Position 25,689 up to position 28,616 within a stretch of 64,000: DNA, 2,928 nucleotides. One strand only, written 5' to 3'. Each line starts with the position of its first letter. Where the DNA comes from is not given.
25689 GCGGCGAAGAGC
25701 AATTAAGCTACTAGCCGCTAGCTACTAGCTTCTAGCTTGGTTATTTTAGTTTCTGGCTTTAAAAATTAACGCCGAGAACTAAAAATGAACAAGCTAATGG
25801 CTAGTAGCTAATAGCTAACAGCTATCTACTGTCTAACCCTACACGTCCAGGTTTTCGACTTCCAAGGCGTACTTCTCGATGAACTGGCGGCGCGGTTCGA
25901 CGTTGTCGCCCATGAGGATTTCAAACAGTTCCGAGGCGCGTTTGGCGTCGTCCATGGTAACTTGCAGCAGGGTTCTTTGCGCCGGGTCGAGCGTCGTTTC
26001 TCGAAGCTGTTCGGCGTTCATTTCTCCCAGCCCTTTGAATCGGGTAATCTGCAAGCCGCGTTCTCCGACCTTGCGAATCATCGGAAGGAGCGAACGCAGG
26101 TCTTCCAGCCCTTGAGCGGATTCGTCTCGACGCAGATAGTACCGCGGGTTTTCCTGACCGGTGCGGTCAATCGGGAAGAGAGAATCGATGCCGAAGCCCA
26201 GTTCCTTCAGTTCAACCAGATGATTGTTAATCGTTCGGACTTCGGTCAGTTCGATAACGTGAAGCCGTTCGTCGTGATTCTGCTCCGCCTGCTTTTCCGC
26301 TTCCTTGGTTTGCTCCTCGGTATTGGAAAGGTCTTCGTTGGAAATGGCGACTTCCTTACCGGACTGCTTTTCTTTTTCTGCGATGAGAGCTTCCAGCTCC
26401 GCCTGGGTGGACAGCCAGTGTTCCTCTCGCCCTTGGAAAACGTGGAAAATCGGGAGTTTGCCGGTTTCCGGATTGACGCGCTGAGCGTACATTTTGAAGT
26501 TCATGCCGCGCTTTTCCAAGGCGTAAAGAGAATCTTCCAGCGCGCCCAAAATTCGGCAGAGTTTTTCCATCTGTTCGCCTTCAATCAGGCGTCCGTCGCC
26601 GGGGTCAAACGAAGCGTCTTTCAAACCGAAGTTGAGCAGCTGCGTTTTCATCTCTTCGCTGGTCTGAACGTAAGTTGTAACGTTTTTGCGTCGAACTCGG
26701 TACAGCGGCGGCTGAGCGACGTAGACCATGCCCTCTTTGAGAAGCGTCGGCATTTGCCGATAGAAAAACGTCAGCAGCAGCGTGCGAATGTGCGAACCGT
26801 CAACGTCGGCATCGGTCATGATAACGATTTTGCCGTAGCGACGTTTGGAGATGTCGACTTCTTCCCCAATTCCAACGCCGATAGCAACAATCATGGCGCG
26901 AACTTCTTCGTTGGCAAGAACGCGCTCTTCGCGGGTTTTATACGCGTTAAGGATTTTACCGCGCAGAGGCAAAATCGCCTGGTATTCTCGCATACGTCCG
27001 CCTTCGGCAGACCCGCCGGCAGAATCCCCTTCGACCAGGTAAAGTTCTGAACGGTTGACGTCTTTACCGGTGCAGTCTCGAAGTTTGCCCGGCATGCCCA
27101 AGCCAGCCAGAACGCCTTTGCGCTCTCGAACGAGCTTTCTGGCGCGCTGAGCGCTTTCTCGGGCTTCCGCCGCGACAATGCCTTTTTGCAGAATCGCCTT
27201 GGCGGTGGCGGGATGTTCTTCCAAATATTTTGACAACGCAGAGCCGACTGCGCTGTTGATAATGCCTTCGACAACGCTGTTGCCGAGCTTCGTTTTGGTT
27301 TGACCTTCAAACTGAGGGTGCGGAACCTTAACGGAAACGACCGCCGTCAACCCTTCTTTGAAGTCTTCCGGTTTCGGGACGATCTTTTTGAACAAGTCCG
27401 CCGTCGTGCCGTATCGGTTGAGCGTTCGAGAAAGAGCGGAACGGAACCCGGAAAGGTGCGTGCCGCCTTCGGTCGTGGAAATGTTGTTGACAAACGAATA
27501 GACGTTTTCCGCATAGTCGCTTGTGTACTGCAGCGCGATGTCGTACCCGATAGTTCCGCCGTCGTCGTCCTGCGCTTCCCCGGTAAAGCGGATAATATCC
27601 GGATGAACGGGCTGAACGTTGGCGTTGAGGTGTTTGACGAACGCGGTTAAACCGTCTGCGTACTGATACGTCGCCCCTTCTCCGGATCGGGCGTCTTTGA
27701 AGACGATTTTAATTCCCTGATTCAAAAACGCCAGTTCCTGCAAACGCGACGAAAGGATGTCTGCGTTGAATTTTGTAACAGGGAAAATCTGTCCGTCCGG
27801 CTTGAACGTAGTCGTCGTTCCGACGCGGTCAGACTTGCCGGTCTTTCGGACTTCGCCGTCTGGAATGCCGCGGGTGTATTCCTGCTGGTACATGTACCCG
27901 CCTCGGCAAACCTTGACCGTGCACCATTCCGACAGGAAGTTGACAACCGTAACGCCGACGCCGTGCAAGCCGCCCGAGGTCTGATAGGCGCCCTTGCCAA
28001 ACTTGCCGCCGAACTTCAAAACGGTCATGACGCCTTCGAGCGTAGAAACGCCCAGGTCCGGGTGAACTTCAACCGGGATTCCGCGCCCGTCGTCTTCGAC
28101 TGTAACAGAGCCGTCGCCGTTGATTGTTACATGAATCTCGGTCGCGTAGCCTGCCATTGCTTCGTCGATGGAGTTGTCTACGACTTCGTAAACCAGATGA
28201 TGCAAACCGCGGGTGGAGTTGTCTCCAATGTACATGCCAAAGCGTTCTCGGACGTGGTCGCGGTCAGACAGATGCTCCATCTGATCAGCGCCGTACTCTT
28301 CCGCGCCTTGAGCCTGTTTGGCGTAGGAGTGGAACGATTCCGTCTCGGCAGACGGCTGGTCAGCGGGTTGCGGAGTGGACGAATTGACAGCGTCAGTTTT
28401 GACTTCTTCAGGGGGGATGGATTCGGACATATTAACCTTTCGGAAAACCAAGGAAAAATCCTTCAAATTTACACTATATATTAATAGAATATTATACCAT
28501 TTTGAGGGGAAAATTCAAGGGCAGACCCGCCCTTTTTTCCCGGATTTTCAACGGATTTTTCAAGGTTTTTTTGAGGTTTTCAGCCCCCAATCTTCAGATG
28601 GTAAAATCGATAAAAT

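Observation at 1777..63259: Period-7 tandem repeat arrays occupy almost every intergenic spacer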

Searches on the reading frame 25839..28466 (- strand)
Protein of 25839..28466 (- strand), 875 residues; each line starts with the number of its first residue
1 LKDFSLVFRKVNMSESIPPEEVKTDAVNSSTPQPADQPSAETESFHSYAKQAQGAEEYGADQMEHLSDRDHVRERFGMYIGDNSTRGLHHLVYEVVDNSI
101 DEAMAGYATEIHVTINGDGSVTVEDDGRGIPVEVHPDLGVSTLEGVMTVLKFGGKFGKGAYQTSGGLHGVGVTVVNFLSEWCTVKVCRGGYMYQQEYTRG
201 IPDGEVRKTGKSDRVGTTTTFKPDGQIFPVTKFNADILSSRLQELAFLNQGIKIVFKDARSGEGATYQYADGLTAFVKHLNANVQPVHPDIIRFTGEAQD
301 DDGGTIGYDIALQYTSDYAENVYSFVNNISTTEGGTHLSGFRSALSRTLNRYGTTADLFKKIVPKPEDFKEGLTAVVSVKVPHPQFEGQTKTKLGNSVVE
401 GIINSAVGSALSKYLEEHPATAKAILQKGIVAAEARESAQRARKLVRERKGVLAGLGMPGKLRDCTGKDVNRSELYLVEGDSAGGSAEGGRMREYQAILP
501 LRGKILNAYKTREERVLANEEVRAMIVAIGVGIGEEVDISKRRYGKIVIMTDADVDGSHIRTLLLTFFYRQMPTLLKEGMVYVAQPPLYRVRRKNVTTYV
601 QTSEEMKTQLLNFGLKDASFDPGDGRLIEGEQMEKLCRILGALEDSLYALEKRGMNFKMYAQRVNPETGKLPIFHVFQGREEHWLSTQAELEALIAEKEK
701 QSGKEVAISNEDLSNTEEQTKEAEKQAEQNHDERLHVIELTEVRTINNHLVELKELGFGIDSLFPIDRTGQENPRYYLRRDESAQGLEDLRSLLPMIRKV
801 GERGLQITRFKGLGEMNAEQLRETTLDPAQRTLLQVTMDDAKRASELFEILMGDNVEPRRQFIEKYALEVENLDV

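Call 10: search_protein_families(library=pfam, proteins=[window:25839-28466:-])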
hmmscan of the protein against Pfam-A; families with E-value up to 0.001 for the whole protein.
window:25839-28466:- (875 aa): 4 families
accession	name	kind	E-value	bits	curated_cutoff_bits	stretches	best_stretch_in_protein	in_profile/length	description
PF00204.31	DNA_gyraseB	-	2.3e-54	183.9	27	1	272-444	1-172/173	DNA gyrase B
PF00986.26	DNA_gyraseB_C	-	4.2e-29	100.9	29.8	1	803-864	2-63/63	DNA gyrase B subunit, carboxyl terminus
PF01751.28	Toprim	-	8.9e-17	61.5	23.1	1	474-585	1-95/96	Toprim domain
PF02518.31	HATPase_c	-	3.7e-16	60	26.4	1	86-223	4-107/111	Histidine kinase-, DNA gyrase B-, and HSP90-like ATPase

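Call 12: find_homologous_proteins(query=window:25839-28466:-, max_evalue=1e-50)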
Query window:25839-28466:- (875 aa): 8000 proteins with E <= 1e-50 among 8000 candidates; the best 120 are listed.
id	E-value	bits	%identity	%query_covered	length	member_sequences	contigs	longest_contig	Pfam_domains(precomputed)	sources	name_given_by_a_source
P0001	0.0e+0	1919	99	99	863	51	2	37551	PF00986.27,PF02518.32,PF01751.29,PF00204.32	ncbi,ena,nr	ncbi:MAG: DNA gyrase subunit B [Thermoguttaceae bacterium]|nr:DNA gyrase subunit B [Thermoguttaceae 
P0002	0.0e+0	1628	83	97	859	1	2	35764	PF00986.27,PF02518.32,PF01751.29,PF00204.32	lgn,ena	-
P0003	0.0e+0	1553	79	99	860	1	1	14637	PF00986.27,PF02518.32,PF01751.29,PF00204.32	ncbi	-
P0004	0.0e+0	1458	74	99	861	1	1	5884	PF00986.27,PF02518.32,PF01751.29,PF00204.32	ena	-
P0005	0.0e+0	1456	75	98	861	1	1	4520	PF00986.27,PF02518.32,PF01751.29,PF00204.32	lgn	-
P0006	0.0e+0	1437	74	98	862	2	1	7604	PF00986.27,PF02518.32,PF01751.29,PF00204.32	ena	-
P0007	0.0e+0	1259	65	98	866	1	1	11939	PF00986.27,PF02518.32,PF01751.29,PF00204.32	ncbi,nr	ncbi:MAG: DNA gyrase subunit B [Pirellulales bacterium]|nr:DNA gyrase subunit B [Pirellulales bacter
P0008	0.0e+0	1254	67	94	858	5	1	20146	PF00986.27,PF02518.32,PF01751.29,PF00204.32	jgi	jgi:DNA gyrase subunit B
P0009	0.0e+0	1249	67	94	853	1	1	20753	PF00986.27,PF02518.32,PF01751.29,PF00204.32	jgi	jgi:DNA gyrase subunit B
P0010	0.0e+0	1248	66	97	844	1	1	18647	PF00986.27,PF02518.32,PF01751.29,PF00204.32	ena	-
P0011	0.0e+0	1247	66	99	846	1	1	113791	PF00986.27,PF02518.32,PF01751.29,PF00204.32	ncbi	-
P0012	0.0e+0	1247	65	98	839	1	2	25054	PF00986.27,PF02518.32,PF01751.29,PF00204.32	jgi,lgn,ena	-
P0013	0.0e+0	1247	66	96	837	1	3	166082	PF00986.27,PF02518.32,PF01751.29,PF00204.32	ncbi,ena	-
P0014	0.0e+0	1247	65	97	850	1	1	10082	PF00986.27,PF02518.32,PF01751.29,PF00204.32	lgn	-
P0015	0.0e+0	1246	65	96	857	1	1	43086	PF00986.27,PF02518.32,PF01751.29,PF00204.32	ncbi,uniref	ncbi:DNA gyrase subunit B [Thermogutta sp.]|uniref:DNA gyrase subunit B n=1 Tax=Thermogutta sp. TaxI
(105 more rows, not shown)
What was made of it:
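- On STRR of heterocystous cyanobacteria: The host is Thermoguttaceae by GyrB (call 12).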

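Call 14: find_encoding_contigs(protein=P0001, flank=10000, max_places=4)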
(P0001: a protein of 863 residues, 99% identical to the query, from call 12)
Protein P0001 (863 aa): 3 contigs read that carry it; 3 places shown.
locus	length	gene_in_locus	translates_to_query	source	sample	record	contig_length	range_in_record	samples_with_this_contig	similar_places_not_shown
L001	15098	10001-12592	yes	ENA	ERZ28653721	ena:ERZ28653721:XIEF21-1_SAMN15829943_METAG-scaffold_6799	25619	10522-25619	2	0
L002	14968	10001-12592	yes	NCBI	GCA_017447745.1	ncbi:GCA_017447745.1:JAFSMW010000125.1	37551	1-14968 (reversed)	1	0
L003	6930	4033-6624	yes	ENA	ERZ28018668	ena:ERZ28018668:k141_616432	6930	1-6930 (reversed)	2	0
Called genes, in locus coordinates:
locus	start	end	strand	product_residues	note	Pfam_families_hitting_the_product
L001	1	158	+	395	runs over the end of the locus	PF00282:Pyridoxal_deC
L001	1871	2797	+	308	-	PF01261:AP_endonuc_2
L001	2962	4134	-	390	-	PF07221:GlcNAc_2-epim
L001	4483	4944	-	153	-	PF01797:Y1_Tnp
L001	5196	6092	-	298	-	PF00701:DHDPS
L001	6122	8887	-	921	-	PF24681:Kelch_KLHDC2_KLHL20_DRC7 (faint), PF01344:Kelch_1 (faint), PF24996:NANM, PF00474:SSF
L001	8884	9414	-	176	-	PF01661:Macro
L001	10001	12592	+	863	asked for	PF02518:HATPase_c, PF00204:DNA_gyraseB, PF01751:Toprim, PF00986:DNA_gyraseB_C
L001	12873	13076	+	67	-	PF01165:Ribosomal_S21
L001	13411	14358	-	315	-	PF02749:QRPTase_N, PF01729:QRPTase_C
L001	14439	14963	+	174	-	PF12836:HHH_3, PF00633:HHH (faint)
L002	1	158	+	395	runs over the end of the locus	PF00282:Pyridoxal_deC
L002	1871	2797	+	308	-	PF01261:AP_endonuc_2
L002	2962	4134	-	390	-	PF07221:GlcNAc_2-epim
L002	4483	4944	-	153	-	PF01797:Y1_Tnp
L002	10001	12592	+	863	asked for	PF02518:HATPase_c, PF00204:DNA_gyraseB, PF01751:Toprim, PF00986:DNA_gyraseB_C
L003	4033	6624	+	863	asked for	PF02518:HATPase_c, PF00204:DNA_gyraseB, PF01751:Toprim, PF00986:DNA_gyraseB_C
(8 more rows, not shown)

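Call 15: find_encoding_contigs(protein=P0002, flank=10000, max_places=4)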
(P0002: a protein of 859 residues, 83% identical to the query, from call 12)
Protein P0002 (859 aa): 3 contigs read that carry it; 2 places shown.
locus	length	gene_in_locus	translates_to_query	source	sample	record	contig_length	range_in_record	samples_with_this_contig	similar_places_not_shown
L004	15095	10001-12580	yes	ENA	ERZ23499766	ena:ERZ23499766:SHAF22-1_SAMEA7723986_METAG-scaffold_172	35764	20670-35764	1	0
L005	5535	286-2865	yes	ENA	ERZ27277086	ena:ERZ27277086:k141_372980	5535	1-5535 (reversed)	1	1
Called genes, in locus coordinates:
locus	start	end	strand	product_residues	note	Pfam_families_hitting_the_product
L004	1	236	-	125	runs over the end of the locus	-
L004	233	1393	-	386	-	-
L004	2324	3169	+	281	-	PF00135:COesterase (faint), PF20434:BD-FAE, PF07859:Abhydrolase_3, PF00326:Peptidase_S9, PF01738:DLH (faint)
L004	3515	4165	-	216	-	-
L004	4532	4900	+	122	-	-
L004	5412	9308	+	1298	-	PF12951:PATR (faint)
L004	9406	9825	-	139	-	-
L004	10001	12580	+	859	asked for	PF02518:HATPase_c, PF00204:DNA_gyraseB, PF01751:Toprim, PF00986:DNA_gyraseB_C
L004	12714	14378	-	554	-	-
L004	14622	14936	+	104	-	PF00829:Ribosomal_L21p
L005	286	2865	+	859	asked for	PF02518:HATPase_c, PF00204:DNA_gyraseB, PF01751:Toprim, PF00986:DNA_gyraseB_C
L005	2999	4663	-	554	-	-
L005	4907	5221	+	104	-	PF00829:Ribosomal_L21p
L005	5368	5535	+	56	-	?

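Call 16: find_encoding_contigs(protein=P0003, flank=10000, max_places=4)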
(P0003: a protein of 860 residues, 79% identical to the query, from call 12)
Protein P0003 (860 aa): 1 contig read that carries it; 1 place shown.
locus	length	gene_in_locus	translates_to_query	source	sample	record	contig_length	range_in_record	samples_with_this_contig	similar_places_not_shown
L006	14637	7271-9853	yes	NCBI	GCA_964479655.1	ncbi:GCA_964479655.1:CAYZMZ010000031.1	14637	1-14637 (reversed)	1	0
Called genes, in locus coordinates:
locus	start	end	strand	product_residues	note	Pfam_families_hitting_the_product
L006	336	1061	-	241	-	PF03167:UDG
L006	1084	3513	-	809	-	PF13646:HEAT_2 (faint), PF02985:HEAT (faint)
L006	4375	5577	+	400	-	PF00404:Dockerin_1 (faint), PF01839:FG-GAP (faint), PF13517:FG-GAP_3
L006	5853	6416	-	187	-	PF00156:Pribosyltran (weak)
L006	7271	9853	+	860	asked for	PF02518:HATPase_c, PF00204:DNA_gyraseB, PF01751:Toprim, PF00986:DNA_gyraseB_C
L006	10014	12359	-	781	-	PF22848:ASD1_dom, PF06964:Alpha-L-AF_C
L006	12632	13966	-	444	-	PF00817:IMS, PF11799:IMS_C, PF13438:DUF4113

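Call 54: search_protein_families(library=ncbifam, proteins=[L001:4483-4944:-], max_evalue=0.01)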
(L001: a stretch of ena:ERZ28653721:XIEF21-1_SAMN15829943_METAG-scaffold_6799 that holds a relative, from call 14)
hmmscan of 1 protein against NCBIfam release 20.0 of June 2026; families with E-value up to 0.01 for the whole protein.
L001:4483-4944:- (153 aa): 2 families
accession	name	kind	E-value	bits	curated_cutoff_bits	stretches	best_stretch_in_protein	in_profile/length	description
NF033573.1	transpos_IS200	equivalog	2.7e-20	72.9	55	1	4-119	7-126/126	IS200/IS605 family transposase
NF047646.1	REP_Tyr_transpos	equivalog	3.4e-06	27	80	1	41-119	43-129/146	REP-associated tyrosine transposase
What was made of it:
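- A relative's contig (L001) encodes a 153-aa Y1 transposase (call 14; IS200 model E = 2.7e-20, RAYT model 27 bits against a cut-off of 80, call 54).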
